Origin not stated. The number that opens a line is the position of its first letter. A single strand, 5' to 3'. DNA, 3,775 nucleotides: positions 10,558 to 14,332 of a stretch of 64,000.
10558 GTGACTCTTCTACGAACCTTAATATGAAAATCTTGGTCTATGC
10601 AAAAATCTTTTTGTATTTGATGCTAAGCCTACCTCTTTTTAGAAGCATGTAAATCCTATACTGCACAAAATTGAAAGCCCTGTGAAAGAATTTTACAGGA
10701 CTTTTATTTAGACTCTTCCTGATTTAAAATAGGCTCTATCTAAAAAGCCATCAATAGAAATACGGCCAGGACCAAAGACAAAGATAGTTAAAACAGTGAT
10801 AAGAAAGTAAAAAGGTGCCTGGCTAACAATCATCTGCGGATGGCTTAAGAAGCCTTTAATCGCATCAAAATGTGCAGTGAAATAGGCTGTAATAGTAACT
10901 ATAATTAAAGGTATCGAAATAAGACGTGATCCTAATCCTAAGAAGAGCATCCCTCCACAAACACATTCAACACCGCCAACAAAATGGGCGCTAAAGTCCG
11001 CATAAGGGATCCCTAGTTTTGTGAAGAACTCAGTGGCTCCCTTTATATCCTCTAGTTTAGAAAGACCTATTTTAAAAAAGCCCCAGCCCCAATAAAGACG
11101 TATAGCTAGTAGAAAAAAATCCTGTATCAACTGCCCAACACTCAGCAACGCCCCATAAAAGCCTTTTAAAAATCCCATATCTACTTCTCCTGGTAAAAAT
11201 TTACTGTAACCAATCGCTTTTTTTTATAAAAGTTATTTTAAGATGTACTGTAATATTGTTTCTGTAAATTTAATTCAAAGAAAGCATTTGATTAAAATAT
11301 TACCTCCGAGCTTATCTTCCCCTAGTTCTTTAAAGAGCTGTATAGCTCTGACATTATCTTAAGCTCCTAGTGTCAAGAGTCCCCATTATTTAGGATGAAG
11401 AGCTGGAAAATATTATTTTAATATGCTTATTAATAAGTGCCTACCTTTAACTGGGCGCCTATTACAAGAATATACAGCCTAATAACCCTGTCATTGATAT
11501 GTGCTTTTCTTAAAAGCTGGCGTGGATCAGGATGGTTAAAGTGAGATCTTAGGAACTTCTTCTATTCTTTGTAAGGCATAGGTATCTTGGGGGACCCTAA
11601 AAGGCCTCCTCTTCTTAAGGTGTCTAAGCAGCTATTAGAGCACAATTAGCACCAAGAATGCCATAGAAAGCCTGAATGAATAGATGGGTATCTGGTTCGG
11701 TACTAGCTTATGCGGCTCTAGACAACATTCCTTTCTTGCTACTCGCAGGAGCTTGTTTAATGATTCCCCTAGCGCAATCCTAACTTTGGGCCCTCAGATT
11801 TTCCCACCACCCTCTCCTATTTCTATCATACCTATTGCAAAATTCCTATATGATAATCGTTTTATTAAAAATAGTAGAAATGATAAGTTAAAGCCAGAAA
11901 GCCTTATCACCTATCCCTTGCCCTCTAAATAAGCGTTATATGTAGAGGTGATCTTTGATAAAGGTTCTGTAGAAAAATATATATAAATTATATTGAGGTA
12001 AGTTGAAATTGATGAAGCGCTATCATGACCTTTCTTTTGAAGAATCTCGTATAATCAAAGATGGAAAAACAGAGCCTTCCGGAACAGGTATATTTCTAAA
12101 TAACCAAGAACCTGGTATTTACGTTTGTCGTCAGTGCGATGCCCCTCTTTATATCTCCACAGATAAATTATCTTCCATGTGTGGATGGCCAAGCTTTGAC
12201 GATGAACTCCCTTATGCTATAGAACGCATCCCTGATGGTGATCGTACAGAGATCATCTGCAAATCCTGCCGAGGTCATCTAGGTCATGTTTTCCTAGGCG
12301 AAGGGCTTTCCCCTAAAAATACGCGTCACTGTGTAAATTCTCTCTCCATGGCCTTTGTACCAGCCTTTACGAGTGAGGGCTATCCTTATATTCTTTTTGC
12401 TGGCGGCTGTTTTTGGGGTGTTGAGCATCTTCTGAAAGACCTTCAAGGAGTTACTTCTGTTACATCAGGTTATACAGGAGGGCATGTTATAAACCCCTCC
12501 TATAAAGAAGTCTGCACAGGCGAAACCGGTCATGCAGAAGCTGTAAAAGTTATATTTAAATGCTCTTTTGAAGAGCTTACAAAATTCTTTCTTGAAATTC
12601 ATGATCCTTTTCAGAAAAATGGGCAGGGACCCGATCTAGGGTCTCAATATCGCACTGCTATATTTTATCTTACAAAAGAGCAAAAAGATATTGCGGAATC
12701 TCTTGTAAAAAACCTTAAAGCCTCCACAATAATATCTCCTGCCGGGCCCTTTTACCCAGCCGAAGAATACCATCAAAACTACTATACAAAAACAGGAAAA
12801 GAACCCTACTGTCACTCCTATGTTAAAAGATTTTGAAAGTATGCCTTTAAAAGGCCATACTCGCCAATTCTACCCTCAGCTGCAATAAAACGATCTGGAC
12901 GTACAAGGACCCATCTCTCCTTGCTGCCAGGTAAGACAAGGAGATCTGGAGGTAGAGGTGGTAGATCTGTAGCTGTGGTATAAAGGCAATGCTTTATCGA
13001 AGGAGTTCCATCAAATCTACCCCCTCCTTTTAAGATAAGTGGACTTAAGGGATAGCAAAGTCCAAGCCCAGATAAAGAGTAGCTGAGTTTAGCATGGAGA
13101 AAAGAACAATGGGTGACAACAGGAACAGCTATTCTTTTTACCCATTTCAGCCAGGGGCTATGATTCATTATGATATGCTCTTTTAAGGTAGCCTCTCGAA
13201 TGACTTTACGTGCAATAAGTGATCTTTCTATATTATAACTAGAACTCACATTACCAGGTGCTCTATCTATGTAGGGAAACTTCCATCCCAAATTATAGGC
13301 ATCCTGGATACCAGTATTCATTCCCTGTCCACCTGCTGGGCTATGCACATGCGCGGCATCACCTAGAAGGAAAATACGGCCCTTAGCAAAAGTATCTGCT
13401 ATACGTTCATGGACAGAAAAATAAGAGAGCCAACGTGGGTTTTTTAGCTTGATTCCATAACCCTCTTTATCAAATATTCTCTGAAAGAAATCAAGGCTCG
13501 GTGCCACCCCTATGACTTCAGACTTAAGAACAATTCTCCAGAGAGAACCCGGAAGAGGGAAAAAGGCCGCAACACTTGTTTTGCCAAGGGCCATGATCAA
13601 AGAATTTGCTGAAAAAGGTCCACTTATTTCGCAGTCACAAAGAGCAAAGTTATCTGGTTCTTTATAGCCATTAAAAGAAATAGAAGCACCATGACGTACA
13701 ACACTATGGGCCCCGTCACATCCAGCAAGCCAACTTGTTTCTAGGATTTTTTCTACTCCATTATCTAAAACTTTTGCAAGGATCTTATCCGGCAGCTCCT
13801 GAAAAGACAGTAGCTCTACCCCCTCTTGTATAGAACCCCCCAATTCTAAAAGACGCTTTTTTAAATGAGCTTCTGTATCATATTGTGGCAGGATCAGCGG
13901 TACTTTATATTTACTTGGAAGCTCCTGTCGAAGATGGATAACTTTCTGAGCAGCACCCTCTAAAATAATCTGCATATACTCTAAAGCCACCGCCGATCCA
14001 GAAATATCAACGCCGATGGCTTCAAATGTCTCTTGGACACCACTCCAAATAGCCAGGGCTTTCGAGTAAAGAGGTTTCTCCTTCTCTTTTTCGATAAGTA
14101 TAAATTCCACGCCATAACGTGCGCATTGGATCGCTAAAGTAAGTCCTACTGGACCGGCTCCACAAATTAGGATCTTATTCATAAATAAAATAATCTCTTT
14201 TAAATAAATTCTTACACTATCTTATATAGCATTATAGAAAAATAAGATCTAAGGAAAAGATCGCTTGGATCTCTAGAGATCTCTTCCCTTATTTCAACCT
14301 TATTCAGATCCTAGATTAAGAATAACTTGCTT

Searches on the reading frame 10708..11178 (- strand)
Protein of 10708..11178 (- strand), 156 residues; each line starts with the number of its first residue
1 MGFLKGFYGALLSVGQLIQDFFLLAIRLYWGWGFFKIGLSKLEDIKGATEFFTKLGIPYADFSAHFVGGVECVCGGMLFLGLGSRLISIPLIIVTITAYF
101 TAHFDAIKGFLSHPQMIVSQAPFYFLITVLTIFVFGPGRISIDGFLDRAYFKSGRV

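Call 9: search_protein_families(library=pfam, proteins=[window:10708-11178:-], max_evalue=0.001)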
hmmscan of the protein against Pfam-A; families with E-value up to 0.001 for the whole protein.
window:10708-11178:- (156 aa): 2 families
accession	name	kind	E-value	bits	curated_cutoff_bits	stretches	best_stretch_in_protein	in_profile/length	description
PF07681.17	DoxX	-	1.3e-17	64.6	23.6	1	23-103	2-84/85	DoxX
PF07291.16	MauE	-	0.00013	22.7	27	1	20-98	2-82/128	Methylamine utilisation protein MauE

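Call 24: find_homologous_proteins(query=window:10708-11178:-, max_evalue=1e-10)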
Query window:10708-11178:- (156 aa): 74 proteins with E <= 1e-10 among 158 candidates.
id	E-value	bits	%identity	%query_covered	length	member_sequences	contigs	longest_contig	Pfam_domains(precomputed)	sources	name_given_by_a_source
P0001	1.8e-95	336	99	100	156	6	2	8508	PF07681.18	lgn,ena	-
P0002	3.0e-81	289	83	100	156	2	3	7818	PF07291.17,PF07681.18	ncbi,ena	-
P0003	3.9e-57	211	60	100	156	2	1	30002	PF07681.18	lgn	-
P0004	4.7e-37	146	53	83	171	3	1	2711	PF07291.17,PF07681.18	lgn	-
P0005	5.2e-37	146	53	83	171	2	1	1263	PF07291.17,PF07681.18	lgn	-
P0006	1.2e-36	144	53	83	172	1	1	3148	PF07681.18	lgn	-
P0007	6.0e-35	139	46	98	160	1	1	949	PF07681.18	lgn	-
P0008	4.5e-34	136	49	88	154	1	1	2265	PF07681.18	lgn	-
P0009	5.6e-34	136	45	96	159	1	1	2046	PF07681.18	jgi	-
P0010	5.8e-34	136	51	95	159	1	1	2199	PF07681.18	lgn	-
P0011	2.8e-33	133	50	83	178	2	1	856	PF07681.18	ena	-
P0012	3.4e-33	133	48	93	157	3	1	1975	PF04173.19,PF07681.18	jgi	-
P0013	3.5e-33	133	44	92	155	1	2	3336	PF07681.18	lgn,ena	-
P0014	4.1e-33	133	48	84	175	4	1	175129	PF07681.18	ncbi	-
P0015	4.2e-33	133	48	97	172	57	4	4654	PF07681.18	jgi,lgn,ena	jgi:putative oxidoreductase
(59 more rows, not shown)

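Call 25: find_encoding_contigs(protein=P0002, flank=10000, max_places=6)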
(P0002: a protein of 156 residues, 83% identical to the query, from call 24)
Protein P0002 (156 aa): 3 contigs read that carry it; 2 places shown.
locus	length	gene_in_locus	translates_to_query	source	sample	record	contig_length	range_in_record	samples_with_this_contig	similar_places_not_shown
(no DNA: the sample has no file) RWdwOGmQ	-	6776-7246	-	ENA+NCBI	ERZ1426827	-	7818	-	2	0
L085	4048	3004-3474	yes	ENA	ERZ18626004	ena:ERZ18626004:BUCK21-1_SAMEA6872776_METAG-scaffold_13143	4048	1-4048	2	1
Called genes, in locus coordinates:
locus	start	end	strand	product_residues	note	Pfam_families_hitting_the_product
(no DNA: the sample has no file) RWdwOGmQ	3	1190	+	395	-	?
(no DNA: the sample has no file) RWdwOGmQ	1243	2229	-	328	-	PF00248:Aldo_ket_red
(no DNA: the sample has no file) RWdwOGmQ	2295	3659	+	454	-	PF01494:FAD_binding_3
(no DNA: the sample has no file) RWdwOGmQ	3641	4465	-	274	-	PF01641:SelR, PF01625:PMSR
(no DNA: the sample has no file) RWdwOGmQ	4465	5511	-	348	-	PF08240:ADH_N, PF16912:Glu_dehyd_C (faint), PF00107:ADH_zinc_N, PF13602:ADH_zinc_N_2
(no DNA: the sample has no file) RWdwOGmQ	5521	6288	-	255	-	PF00561:Abhydrolase_1, PF12146:Hydrolase_4 (weak), PF12697:Abhydrolase_6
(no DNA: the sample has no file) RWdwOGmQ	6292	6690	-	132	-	PF00472:RF-1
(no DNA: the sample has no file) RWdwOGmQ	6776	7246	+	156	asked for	PF07291:MauE (weak), PF07681:DoxX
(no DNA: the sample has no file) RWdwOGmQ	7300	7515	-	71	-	-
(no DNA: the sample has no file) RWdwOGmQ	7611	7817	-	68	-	?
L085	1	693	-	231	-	?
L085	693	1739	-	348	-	PF08240:ADH_N, PF16912:Glu_dehyd_C (faint), PF00107:ADH_zinc_N, PF13602:ADH_zinc_N_2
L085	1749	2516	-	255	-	PF00561:Abhydrolase_1, PF12146:Hydrolase_4 (weak), PF12697:Abhydrolase_6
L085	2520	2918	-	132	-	PF00472:RF-1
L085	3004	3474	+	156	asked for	PF07291:MauE (weak), PF07681:DoxX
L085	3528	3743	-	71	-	-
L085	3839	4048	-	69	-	?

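Call 26: find_encoding_contigs(protein=P0001, flank=10000, max_places=6)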
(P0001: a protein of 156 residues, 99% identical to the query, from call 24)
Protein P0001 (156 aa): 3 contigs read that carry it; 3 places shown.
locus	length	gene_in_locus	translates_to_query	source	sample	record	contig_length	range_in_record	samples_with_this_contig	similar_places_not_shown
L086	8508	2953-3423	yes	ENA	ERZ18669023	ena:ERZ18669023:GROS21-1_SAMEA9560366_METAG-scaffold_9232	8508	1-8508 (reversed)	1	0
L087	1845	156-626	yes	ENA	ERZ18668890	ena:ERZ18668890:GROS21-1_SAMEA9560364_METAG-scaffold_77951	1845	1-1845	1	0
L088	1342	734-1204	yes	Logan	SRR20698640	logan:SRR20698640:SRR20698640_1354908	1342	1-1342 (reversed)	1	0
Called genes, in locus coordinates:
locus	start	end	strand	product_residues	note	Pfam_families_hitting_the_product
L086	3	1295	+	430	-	?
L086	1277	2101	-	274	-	PF01641:SelR, PF01625:PMSR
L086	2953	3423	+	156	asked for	PF07681:DoxX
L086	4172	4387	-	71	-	-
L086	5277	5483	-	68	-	-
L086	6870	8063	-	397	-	PF00270:DEAD, PF04851:ResIII, PF00271:Helicase_C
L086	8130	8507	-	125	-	?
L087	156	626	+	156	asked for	PF07681:DoxX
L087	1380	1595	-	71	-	-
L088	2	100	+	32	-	?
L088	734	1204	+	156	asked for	PF07681:DoxX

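Call 27: find_encoding_contigs(protein=P0003, flank=10000, max_places=4)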
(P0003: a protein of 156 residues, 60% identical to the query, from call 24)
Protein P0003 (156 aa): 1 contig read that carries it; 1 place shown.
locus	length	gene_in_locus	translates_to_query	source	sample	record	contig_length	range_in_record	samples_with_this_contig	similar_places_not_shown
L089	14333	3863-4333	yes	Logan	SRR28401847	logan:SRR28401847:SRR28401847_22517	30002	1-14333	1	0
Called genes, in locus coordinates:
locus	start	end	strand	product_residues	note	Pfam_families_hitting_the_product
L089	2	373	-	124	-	?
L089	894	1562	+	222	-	-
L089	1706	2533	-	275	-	PF01641:SelR, PF01625:PMSR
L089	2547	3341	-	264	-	PF00561:Abhydrolase_1, PF12146:Hydrolase_4, PF12697:Abhydrolase_6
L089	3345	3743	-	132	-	PF00472:RF-1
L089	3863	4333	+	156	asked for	PF07681:DoxX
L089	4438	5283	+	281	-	PF25917:BSH_RND (faint), PF25954:Beta-barrel_RND_2 (faint)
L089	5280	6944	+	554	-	PF13476:AAA_23 (faint), PF00005:ABC_tran, PF13304:AAA_21 (faint), PF00005:ABC_tran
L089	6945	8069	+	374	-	PF12679:ABC2_membrane_2, PF12698:ABC2_membrane_3, PF01061:ABC2_membrane, PF12730:ABC2_membrane_4 (weak)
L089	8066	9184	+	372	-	PF12679:ABC2_membrane_2, PF12698:ABC2_membrane_3, PF01061:ABC2_membrane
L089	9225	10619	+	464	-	PF02321:OEP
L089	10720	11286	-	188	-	-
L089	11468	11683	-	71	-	-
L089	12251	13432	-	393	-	PF00270:DEAD, PF04851:ResIII, PF00271:Helicase_C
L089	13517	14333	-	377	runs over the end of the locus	PF00890:FAD_binding_2 (weak), PF01134:GIDA (faint), PF01266:DAO (faint), PF03486:HI0933_like, PF07992:Pyr_redox_2 (faint), PF22780:HI0933_like_1st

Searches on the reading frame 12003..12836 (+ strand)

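Call 9: search_protein_families(library=pfam, proteins=[window:12003-12836:+], max_evalue=0.001)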
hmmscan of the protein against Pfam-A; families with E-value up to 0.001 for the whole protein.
window:12003-12836:+ (277 aa): 2 families
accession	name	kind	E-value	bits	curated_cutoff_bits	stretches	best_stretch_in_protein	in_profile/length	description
PF01625.27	PMSR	-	5.4e-54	183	23.7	1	130-271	2-153/153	Peptide methionine sulfoxide reductase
PF01641.26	SelR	-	4.9e-34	117.2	24.9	1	10-120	1-116/116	SelR domain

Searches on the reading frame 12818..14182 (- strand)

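Call 9: search_protein_families(library=pfam, proteins=[window:12818-14182:-], max_evalue=0.001)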
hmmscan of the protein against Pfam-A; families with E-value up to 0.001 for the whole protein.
window:12818-14182:- (454 aa): 2 families
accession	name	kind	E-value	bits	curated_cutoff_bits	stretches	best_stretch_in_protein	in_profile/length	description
PF01494.25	FAD_binding_3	-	4.9e-55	187.6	22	1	3-330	3-348/349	FAD binding domain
PF07992.20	Pyr_redox_2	-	0.0007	19.5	26.1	0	3-60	144-200/291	Pyridine nucleotide-disulphide oxidoreductase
